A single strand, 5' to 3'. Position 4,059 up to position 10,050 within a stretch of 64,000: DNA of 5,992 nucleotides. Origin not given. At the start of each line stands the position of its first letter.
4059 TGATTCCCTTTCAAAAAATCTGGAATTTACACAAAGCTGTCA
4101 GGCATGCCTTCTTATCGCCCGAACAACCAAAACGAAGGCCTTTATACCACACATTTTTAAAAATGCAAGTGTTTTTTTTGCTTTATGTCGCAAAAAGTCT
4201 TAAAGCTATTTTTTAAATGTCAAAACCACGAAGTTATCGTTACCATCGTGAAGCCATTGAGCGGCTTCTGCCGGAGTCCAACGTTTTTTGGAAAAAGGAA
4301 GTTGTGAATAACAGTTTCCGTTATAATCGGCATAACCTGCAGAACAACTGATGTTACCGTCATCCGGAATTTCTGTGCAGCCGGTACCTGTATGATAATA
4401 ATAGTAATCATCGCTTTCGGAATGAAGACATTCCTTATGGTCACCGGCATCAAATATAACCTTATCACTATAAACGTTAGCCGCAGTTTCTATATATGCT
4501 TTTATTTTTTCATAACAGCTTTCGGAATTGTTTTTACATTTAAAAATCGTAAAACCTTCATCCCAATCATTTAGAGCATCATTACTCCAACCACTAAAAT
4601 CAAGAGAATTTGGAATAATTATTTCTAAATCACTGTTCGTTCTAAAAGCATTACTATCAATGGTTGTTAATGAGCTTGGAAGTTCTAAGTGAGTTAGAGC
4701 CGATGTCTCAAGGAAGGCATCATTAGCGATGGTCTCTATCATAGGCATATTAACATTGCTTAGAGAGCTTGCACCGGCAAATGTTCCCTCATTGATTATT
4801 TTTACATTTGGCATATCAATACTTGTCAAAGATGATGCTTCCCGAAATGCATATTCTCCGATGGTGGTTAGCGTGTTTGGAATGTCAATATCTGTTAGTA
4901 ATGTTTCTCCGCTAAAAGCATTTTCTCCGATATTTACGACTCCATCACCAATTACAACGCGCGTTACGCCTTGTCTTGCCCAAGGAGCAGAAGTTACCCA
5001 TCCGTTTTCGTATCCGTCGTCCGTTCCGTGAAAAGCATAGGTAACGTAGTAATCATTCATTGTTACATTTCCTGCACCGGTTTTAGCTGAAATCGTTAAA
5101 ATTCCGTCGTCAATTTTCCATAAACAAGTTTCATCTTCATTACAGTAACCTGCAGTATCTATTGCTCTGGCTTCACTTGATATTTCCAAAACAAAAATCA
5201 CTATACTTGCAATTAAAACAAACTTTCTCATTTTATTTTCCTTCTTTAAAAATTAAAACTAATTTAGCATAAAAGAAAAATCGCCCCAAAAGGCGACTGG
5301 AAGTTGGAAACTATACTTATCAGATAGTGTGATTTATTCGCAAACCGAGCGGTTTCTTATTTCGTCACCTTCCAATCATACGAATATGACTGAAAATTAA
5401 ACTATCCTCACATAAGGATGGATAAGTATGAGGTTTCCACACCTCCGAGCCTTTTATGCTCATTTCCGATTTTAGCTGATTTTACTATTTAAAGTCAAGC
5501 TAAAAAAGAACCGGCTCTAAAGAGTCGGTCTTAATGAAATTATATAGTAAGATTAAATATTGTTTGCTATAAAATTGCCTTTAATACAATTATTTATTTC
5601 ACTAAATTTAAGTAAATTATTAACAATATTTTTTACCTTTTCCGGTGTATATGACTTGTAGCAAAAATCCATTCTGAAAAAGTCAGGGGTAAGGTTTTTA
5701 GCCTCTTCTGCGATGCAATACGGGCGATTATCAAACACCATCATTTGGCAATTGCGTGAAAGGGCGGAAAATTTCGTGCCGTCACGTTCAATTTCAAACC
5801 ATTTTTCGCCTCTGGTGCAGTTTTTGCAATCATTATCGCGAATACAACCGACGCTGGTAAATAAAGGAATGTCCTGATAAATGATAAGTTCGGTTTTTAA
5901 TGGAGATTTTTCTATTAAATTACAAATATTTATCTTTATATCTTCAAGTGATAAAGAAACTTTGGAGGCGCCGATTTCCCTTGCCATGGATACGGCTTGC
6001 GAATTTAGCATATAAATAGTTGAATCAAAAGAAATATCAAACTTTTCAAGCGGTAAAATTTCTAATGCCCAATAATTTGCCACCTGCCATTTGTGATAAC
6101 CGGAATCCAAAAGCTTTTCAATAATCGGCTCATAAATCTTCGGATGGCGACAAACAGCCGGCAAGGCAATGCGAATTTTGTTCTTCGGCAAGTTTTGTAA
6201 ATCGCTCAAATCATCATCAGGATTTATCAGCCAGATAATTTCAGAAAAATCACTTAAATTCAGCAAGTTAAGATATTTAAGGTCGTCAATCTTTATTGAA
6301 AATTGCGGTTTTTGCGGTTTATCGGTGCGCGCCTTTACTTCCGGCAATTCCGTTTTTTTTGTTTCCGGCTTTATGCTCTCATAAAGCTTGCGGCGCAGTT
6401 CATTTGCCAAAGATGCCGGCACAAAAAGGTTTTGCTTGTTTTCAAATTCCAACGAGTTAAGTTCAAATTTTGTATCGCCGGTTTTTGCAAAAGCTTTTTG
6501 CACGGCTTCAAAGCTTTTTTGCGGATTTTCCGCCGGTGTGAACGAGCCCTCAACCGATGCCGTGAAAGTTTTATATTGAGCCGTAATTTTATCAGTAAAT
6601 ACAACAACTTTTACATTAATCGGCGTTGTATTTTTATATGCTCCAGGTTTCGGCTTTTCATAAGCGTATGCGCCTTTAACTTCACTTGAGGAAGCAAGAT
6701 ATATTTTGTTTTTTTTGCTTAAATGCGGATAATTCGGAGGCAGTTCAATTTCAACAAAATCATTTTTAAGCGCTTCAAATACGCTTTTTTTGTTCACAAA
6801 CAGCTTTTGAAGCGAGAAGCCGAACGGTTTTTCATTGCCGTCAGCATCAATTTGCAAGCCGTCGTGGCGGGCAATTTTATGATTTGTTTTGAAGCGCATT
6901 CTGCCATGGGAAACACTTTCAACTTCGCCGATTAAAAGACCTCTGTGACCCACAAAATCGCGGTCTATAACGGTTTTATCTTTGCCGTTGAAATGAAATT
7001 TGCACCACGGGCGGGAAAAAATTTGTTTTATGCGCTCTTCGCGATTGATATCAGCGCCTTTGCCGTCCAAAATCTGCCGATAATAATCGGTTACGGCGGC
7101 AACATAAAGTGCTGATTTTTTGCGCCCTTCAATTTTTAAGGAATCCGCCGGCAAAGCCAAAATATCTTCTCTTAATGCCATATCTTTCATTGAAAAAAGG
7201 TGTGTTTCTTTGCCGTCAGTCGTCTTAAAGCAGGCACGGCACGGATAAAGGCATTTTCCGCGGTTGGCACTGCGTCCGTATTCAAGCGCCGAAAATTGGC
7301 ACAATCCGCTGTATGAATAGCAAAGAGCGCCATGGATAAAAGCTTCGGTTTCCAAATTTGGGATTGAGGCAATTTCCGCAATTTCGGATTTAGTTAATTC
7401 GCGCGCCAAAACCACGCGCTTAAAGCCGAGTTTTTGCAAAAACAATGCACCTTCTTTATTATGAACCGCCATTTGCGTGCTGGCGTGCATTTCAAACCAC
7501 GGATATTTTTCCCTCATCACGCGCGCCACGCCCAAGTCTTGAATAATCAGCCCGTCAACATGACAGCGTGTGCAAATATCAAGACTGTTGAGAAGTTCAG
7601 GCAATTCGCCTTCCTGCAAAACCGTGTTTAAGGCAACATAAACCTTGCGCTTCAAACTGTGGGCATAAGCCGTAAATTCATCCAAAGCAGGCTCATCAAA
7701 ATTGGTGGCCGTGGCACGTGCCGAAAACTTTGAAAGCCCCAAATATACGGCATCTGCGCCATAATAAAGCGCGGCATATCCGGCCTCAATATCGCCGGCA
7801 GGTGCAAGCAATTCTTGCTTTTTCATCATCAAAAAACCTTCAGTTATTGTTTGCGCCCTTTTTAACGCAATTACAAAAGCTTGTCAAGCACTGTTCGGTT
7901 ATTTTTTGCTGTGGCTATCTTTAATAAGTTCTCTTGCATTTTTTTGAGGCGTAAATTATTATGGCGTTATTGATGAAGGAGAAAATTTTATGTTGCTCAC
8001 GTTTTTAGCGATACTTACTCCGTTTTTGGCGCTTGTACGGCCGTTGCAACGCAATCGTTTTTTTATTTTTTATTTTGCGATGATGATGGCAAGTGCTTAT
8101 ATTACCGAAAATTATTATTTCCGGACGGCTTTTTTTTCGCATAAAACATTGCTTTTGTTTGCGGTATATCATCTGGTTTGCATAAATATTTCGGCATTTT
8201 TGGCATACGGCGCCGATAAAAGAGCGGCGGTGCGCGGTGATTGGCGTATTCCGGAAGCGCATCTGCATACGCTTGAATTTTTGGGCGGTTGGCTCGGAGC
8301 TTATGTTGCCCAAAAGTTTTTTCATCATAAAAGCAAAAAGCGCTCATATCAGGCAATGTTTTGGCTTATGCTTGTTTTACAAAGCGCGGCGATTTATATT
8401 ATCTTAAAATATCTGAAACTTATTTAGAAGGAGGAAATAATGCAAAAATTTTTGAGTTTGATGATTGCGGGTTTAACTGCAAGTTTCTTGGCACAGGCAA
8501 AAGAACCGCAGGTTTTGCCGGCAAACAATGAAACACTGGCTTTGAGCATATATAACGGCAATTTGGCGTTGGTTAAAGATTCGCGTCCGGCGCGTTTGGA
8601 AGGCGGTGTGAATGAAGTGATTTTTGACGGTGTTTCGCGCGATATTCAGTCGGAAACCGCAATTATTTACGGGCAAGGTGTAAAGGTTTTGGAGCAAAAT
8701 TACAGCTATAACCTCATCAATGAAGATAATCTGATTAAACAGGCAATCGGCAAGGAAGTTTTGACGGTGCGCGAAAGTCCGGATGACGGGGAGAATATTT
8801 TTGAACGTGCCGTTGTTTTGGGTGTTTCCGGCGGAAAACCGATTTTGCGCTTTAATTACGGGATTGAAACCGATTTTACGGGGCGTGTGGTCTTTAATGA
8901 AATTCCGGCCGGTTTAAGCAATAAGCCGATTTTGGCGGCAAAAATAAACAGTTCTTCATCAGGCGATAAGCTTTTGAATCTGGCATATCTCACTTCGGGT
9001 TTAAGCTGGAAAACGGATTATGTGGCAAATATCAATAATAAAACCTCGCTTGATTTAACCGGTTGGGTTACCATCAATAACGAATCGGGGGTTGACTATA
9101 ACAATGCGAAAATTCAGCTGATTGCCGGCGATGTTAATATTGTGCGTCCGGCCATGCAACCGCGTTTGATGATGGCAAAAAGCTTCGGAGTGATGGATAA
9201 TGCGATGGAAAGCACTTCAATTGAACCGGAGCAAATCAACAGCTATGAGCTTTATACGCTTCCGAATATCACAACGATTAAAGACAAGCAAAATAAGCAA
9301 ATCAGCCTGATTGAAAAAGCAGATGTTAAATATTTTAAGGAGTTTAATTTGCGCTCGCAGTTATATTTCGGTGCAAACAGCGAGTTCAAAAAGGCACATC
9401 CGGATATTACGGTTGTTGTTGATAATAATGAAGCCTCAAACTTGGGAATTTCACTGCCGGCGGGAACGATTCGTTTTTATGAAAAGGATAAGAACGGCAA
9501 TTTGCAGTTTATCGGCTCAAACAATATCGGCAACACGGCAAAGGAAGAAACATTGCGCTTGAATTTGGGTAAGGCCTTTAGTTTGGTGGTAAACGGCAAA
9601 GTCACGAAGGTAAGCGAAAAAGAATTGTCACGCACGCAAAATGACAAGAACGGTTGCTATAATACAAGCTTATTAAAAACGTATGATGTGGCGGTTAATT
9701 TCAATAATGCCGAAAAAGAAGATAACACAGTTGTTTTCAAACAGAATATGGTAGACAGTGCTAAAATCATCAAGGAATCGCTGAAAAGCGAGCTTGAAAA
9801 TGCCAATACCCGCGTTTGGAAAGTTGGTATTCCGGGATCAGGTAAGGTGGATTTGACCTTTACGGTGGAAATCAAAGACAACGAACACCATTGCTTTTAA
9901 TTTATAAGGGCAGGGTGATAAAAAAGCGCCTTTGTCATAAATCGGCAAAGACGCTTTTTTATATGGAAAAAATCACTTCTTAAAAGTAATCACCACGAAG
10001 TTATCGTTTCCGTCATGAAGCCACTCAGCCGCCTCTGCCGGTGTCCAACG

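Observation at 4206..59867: Six secreted proteins share an unrecognised extreme-C-terminal module, ...TPAEAA...(I/L)TF(K/R)K-COOH, on different passenger domains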

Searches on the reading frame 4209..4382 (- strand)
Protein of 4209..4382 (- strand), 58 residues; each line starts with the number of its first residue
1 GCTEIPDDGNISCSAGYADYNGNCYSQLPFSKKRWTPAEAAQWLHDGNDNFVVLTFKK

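Call 13: find_homologous_proteins(query=A1, max_evalue=0.01)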
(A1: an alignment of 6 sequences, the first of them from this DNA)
Query A1 (6 sequences) (48 aa, profile of the alignment): 19 proteins with E <= 0.01 among 217 candidates.
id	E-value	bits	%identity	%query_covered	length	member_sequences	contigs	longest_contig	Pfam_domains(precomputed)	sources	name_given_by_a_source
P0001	6.7e-20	89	44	100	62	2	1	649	-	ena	-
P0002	7.1e-20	89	47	98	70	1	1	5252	-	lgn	-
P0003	1.2e-18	85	57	58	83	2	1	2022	-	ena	-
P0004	2.9e-18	84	63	56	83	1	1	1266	-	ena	-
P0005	1.4e-17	81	44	100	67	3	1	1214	-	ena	-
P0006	6.9e-17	79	47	90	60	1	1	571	-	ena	-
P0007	1.1e-16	78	43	96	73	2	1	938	-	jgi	jgi:hypothetical protein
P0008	1.7e-16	78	41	96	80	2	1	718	-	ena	-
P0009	2.8e-16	77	56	52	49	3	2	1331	-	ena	-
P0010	3.4e-16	77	48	100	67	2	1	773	-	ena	-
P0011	5.3e-16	76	60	52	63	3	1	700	-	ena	-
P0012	1.2e-15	75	60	52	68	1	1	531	-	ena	-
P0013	1.8e-14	71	67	90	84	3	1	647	-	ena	-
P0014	2.1e-14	71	72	52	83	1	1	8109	-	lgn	-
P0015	1.1e-12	66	41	96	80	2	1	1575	-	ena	-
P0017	1.6e-10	59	35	96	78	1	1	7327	-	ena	-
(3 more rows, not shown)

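Call 16: find_encoding_contigs(protein=P0014, flank=8000, max_places=3)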
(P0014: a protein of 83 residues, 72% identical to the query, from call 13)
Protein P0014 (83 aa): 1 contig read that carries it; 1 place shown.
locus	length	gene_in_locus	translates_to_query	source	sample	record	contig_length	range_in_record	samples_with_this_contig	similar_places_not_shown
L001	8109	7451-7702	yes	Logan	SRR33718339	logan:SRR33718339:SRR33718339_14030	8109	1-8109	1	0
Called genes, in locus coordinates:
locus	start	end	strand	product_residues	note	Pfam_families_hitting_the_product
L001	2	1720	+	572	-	?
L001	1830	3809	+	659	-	PF12706:Lactamase_B_2, PF23023:Anti-Pycsar_Apyc1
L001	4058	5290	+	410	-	PF07670:Gate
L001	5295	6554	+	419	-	PF03702:AnmK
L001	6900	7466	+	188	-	-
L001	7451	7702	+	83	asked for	-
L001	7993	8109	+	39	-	?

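Call 17: find_encoding_contigs(protein=P0017, flank=8000, max_places=3)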
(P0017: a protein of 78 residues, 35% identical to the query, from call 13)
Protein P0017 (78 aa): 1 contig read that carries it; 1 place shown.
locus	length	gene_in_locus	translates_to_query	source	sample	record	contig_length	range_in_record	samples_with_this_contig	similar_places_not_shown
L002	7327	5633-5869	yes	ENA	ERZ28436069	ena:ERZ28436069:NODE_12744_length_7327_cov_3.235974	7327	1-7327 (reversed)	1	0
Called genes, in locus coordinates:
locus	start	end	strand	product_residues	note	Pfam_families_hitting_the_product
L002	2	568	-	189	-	?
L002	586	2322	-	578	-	PF03485:Arg_tRNA_synt_N, PF00750:tRNA-synt_1d, PF05746:DALR_1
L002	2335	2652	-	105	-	-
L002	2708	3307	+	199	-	-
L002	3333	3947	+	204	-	PF03548:LolA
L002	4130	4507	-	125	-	-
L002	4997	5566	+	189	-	-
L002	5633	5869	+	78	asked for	-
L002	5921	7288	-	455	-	PF02321:OEP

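Call 31: search_protein_representatives(alignment_id=A5)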
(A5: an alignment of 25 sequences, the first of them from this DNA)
Query: 25 sequences, 42 profile positions. Proteins with E-value up to 0.001 (for the whole library): 326; up to 1e-10: 253; up to 1e-30: 0. The best 150 are listed.
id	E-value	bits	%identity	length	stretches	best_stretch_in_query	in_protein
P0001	6.7e-23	96.6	-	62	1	2-42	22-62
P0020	3.3e-22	94.3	-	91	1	2-42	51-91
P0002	4.5e-22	93.9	-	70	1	2-42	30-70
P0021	9.1e-22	92.9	-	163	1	2-42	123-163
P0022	3.8e-21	91.0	-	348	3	2-42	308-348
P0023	4.2e-21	90.8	-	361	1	2-42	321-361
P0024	4.6e-21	90.7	-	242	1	2-42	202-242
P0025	5.3e-21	90.5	-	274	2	2-42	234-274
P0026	8.1e-21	89.9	-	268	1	2-42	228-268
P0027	1.7e-20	88.9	-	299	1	2-42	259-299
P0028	2.0e-20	88.7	-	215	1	2-42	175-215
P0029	2.3e-20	88.4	-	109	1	2-42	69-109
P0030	2.4e-20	88.4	-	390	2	2-42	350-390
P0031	2.6e-20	88.2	-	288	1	2-42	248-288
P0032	3.0e-20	88.1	-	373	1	2-42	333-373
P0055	1.0e-18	83.1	-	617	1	2-42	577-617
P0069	2.5e-18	81.9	-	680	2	2-42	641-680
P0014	4.1e-17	78.0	-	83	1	2-42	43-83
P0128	3.2e-16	75.2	-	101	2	2-42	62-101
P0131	4.7e-16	74.6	-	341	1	2-42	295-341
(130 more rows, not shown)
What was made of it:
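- On New protein domain family (the tail itself): 326 proteins at E<=1e-3 and 253 at E<=1e-10 among 1.84 billion representatives (call 31).
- Checked: A 42-position profile of the tail gives E = 1e-15 to 7e-23 against 1.84 billion proteins (call 31).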

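Call 39: search_protein_families(library=pfam, alignment_id=A6, max_evalue=0.001)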
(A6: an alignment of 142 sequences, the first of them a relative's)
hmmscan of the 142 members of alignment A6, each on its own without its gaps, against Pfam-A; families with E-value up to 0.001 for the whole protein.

A. member 1, P0020 (91 aa): 0 families

B. families by the number of members that match (of 142 scanned): 8 families
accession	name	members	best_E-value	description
PF13306.12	LRR_5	70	2.3e-49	BspA type Leucine rich repeat region (6 copies)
PF13855.12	LRR_8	6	1.2e-15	Leucine rich repeat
PF05593.20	RHS_repeat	2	2.2e-06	RHS Repeat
PF15913.10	Furin-like_2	2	5.9e-06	Furin-like repeat, cysteine-rich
PF07661.19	MORN_2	1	0.00012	MORN repeat variant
PF07699.19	Ephrin_rec_like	1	0.00028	Tyrosine-protein kinase ephrin type A/B receptor-like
PF05725.18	FNIP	1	0.00058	FNIP Repeat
PF23091.2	TNFR_ELAPOR1_6th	1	0.00093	ELAPOR1-like, TNF receptor-like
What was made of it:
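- On New protein domain family (the tail itself): At least six Pfam families besides LRR_5 and LRR_8 occur among the passengers (call 39).
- The others carry RHS, MORN_2 or Furin-like_2 domains, or no Pfam domain (call 39).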

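Call 42: find_encoding_contigs(protein=P0131, flank=10000, max_places=6)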
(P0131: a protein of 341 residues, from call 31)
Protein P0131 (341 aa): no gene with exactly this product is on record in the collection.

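Call 43: find_encoding_contigs(protein=P0069, flank=10000, max_places=4)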
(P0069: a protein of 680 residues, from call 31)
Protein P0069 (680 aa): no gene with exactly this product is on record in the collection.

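Call 44: find_encoding_contigs(protein=P0055, flank=10000, max_places=4)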
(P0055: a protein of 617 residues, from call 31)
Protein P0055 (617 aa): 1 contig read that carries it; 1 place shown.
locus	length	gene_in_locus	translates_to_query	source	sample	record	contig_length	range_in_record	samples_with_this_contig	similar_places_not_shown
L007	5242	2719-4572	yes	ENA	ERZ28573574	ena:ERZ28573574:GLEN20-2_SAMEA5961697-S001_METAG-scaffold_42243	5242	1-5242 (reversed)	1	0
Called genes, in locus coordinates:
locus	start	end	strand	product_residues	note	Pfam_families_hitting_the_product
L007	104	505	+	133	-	PF00886:Ribosomal_S16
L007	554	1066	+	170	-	PF01782:RimM, PF05239:PRC, PF24986:PRC_RimM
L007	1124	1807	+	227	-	-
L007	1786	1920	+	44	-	PF01746:tRNA_m1G_MT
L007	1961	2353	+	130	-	PF01245:Ribosomal_L19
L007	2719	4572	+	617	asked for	-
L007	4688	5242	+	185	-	?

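Call 60: search_protein_families(library=ncbifam, proteins=[window:4209-4382:-], max_evalue=10)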
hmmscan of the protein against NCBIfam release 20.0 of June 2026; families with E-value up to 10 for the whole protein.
window:4209-4382:- (58 aa): 1 family
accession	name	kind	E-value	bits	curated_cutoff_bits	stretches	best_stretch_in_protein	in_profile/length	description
NF008657.0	PRK11657.1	equivalog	0.15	11.3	124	1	27-50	93-116/251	thiol:disulfide interchange protein DsbG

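Call 61: search_protein_families(library=pfam, proteins=[window:4209-4382:-], max_evalue=10)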
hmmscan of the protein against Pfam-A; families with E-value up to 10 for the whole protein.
window:4209-4382:- (58 aa): 0 families

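Call 90: find_encoding_contigs(protein=P0128, flank=10000, max_places=2)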
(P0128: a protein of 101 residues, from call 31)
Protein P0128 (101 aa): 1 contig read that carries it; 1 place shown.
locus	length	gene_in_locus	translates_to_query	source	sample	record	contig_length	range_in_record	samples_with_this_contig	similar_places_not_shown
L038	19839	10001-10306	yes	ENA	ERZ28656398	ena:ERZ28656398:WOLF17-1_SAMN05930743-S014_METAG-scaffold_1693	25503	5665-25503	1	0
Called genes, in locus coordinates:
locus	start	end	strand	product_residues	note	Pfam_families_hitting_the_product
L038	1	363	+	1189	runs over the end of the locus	-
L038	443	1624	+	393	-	PF01979:Amidohydro_1, PF07969:Amidohydro_3 (weak)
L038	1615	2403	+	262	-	PF01182:Glucosamine_iso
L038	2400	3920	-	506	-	PF00324:AA_permease, PF13520:AA_permease_2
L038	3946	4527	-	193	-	PF01862:PvlArgDC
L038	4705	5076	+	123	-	-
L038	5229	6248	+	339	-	PF00438:S-AdoMet_synt_N, PF02772:S-AdoMet_synt_M (weak), PF02773:S-AdoMet_synt_C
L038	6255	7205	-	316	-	PF05569:Peptidase_M56 (faint), PF01435:Peptidase_M48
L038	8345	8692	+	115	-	-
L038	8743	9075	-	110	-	PF01381:HTH_3 (weak)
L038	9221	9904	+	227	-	-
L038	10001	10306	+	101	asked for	-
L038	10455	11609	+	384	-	PF00535:Glycos_transf_2, PF10111:Glyco_tranf_2_2, PF13506:Glyco_transf_21 (weak), PF13641:Glyco_tranf_2_3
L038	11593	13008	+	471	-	PF01501:Glyco_transf_8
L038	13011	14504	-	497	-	PF15892:BNR_4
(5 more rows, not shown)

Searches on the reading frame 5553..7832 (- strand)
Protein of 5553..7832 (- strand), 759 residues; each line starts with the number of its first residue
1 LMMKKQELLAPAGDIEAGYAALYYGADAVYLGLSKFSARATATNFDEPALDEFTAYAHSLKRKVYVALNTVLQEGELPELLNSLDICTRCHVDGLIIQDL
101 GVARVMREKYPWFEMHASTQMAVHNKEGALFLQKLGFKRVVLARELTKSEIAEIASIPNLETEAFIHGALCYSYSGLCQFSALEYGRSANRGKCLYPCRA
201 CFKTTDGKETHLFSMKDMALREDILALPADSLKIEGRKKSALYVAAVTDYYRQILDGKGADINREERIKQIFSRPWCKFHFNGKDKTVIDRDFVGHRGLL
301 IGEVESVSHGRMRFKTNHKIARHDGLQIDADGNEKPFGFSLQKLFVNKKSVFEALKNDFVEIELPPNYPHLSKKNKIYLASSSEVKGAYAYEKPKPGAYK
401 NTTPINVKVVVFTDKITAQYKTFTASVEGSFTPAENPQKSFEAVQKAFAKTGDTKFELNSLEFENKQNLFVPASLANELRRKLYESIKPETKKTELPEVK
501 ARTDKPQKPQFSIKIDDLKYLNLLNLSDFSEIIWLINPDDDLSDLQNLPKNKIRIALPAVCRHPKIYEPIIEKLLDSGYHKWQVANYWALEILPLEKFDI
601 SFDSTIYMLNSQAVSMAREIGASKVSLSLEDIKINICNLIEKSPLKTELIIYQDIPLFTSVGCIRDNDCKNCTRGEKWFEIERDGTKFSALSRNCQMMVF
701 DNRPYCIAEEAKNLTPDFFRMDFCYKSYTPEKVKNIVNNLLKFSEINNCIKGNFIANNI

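Call 23: search_protein_families(library=pfam, proteins=[window:5553-7832:-], max_evalue=0.00001)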
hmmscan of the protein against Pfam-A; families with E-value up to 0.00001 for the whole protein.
window:5553-7832:- (759 aa): 2 families
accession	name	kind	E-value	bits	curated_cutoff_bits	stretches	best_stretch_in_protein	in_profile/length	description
PF01136.24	Peptidase_U32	-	3.6e-61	206.9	22.4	1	79-285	3-231/233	Peptidase family U32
PF12392.13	DUF3656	-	5.3e-15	56.5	22.1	1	393-487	19-104/109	Collagenase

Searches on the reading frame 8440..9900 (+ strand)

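Call 23: search_protein_families(library=pfam, proteins=[window:8440-9900:+], max_evalue=0.00001)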
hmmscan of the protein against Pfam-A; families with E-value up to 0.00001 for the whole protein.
window:8440-9900:+ (486 aa): 1 family
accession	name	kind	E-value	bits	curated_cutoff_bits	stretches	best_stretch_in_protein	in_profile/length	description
PF13598.12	DUF4139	-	3.7e-07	30.5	31.8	1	179-478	1-201/205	Domain of unknown function (DUF4139)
